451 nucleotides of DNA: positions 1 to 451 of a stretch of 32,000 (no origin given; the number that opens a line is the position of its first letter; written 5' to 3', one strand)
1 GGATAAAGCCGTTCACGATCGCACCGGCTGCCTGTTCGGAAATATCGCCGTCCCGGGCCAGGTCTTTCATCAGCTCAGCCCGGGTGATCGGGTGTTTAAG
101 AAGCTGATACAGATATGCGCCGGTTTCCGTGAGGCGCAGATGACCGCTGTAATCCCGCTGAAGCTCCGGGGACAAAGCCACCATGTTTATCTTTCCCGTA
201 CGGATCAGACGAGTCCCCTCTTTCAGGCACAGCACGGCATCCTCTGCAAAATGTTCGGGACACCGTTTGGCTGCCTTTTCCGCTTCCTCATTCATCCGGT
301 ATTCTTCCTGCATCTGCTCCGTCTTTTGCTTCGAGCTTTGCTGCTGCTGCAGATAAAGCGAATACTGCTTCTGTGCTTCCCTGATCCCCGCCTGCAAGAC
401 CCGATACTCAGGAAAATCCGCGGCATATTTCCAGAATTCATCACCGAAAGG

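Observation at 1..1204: Unannotated gene: GT8 glycosyltransferase with a C-terminal PqqD-like domain, hidden behind a 362-aa antisense ORF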

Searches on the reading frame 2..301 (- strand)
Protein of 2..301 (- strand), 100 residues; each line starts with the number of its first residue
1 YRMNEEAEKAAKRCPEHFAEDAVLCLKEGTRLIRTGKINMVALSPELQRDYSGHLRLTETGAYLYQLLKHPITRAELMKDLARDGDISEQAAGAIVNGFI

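Call 6: search_protein_families(library=pfam, proteins=[window:2-301:-], max_evalue=10)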
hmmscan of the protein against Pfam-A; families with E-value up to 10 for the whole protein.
window:2-301:- (100 aa): 1 family
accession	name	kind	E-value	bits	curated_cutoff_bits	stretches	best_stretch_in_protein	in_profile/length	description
PF05402.18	PqqD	-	0.00098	19.8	23.4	1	41-99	3-57/67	Coenzyme PQQ synthesis protein D (PqqD)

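Call 7: search_protein_families(library=ncbifam, proteins=[window:2-301:-], max_evalue=10)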
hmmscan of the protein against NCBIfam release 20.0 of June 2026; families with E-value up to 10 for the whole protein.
window:2-301:- (100 aa): 3 families
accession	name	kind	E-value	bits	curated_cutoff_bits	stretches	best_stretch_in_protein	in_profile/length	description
NF003449.0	PRK05014.1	equivalog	0.14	12.3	189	1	65-81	58-74/172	co-chaperone HscB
TIGR00714.1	hscB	equivalog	0.18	11.9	46.75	1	65-88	44-67/156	Fe-S protein assembly co-chaperone HscB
NF033536.1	lasso_PqqD_Bac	exception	0.19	11.9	80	1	56-99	33-76/88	lasso peptide biosynthesis PqqD family chaperone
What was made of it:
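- NCBIfam's best hit is an LPS galactosyltransferase model, far below its cut-off (call 7).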
